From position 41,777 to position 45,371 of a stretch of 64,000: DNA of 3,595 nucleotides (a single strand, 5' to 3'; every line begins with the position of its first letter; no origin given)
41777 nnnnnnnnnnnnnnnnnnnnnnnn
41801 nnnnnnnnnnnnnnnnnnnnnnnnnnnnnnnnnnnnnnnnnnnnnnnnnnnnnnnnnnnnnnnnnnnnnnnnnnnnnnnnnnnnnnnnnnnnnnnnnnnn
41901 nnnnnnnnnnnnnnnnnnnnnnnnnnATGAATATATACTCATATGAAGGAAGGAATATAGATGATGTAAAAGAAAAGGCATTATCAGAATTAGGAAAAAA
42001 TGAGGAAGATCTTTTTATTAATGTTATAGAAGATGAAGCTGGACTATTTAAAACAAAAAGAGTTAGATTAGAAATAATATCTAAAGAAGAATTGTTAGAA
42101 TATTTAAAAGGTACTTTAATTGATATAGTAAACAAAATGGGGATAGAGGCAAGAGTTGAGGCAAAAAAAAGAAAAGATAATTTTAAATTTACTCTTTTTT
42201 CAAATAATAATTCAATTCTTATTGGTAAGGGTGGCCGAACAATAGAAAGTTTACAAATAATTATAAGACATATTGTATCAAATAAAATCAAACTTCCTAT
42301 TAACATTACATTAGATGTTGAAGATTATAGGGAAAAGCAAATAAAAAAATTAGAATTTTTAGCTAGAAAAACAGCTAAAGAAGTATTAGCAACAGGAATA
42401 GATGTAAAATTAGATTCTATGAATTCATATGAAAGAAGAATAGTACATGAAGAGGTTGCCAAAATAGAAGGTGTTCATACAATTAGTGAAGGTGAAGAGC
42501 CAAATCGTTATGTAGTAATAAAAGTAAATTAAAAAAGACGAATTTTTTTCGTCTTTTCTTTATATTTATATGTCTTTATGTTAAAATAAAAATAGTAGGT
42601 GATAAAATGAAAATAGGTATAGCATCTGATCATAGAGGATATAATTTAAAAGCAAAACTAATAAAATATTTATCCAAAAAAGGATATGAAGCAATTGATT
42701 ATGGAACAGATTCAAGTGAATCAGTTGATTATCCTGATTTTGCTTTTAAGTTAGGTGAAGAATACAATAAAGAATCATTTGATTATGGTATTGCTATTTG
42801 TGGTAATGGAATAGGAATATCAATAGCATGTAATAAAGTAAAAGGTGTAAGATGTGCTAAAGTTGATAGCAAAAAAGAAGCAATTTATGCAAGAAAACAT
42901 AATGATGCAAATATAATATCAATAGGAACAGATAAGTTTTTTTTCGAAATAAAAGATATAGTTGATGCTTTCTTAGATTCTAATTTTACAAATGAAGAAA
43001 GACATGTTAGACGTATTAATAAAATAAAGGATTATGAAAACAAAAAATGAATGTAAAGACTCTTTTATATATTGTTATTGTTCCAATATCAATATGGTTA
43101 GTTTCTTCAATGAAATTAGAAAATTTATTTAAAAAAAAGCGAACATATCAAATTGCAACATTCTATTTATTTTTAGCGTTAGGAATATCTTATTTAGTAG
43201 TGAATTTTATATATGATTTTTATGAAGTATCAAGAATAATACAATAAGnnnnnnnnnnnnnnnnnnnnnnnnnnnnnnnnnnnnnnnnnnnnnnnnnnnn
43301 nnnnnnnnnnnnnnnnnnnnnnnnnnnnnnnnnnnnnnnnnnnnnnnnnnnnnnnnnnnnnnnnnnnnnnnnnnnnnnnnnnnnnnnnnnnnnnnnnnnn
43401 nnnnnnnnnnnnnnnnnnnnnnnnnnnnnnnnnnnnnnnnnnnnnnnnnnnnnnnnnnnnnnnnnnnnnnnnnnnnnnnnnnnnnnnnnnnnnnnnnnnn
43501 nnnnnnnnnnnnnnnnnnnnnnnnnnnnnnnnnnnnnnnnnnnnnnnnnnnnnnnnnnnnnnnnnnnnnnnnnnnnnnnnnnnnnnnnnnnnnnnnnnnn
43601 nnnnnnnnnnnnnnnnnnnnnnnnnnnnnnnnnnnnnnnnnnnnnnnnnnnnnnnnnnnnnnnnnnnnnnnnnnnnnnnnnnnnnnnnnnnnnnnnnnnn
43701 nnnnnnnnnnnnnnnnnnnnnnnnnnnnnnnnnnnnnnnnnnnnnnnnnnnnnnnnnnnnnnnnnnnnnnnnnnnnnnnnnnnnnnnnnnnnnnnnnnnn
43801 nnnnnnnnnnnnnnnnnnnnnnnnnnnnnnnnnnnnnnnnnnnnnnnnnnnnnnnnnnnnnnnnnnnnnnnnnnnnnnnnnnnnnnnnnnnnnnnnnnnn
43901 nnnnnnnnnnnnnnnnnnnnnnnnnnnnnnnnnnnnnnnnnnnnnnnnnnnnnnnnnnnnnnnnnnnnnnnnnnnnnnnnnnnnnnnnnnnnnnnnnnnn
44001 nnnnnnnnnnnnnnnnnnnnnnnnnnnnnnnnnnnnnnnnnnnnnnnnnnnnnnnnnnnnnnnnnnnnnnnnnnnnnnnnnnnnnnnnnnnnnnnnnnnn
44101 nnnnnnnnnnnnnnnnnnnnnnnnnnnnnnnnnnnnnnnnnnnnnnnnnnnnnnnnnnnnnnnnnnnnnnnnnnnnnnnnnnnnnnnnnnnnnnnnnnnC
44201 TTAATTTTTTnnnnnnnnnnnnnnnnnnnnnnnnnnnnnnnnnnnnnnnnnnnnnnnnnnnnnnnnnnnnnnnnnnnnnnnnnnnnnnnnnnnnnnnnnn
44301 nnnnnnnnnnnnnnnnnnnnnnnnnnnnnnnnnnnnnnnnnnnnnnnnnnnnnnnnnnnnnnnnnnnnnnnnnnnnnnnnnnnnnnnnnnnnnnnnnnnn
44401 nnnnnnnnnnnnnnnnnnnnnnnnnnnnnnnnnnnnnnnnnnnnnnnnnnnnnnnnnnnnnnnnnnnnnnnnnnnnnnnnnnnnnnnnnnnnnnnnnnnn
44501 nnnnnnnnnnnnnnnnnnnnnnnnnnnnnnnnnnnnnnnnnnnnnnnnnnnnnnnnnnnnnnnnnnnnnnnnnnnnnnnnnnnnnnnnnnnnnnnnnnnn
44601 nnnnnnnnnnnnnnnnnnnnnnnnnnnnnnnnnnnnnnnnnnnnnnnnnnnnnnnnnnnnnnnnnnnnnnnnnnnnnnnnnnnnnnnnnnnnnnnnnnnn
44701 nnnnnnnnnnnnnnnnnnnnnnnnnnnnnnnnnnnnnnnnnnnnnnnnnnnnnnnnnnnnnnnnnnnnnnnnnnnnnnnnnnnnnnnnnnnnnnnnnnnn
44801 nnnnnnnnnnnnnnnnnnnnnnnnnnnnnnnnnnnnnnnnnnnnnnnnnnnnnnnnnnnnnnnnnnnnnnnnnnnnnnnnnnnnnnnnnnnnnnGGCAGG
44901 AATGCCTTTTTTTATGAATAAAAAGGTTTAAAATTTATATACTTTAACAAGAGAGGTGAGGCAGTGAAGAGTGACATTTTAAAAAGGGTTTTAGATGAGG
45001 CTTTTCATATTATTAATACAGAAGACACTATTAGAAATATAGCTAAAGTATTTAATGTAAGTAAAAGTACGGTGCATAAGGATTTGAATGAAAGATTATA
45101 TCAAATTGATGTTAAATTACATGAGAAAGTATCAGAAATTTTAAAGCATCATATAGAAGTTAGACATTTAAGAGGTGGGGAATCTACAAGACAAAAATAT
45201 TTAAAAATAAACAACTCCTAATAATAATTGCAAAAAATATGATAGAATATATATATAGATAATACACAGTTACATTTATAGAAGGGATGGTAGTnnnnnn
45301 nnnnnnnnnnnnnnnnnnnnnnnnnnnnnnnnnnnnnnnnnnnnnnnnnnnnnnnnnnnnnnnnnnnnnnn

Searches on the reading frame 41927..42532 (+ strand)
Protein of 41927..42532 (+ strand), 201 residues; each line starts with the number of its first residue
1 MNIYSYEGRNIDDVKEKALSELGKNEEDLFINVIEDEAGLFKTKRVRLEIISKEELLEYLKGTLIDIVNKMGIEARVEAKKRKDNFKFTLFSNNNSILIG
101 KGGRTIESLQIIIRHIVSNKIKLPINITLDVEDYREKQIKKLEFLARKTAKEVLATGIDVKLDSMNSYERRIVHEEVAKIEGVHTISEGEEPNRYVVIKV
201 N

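Call 45: search_protein_families(library=pfam, proteins=[window:41927-42532:+], max_evalue=0.00001)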
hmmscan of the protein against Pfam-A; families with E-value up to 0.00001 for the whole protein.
window:41927-42532:+ (201 aa): 2 families
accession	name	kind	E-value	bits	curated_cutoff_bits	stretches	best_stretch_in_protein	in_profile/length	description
PF01424.28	R3H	-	3.6e-18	65.8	26.8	1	141-199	2-59/60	R3H domain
PF13083.13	KH_KhpA-B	-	1.2e-07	31.9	32.1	1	62-119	6-64/73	KhpA/KhpB, KH domain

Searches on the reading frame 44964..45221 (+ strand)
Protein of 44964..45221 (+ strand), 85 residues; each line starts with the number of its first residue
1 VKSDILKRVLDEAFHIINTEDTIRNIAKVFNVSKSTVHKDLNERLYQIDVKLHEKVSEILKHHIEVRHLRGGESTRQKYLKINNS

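Call 45: search_protein_families(library=pfam, proteins=[window:44964-45221:+], max_evalue=0.00001)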
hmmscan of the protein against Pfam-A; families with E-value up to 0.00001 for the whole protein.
window:44964-45221:+ (85 aa): 1 family
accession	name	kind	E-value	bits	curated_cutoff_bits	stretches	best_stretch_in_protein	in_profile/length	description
PF12116.14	SpoIIID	-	2.5e-27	95.2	27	1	3-81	2-80/82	Stage III sporulation protein D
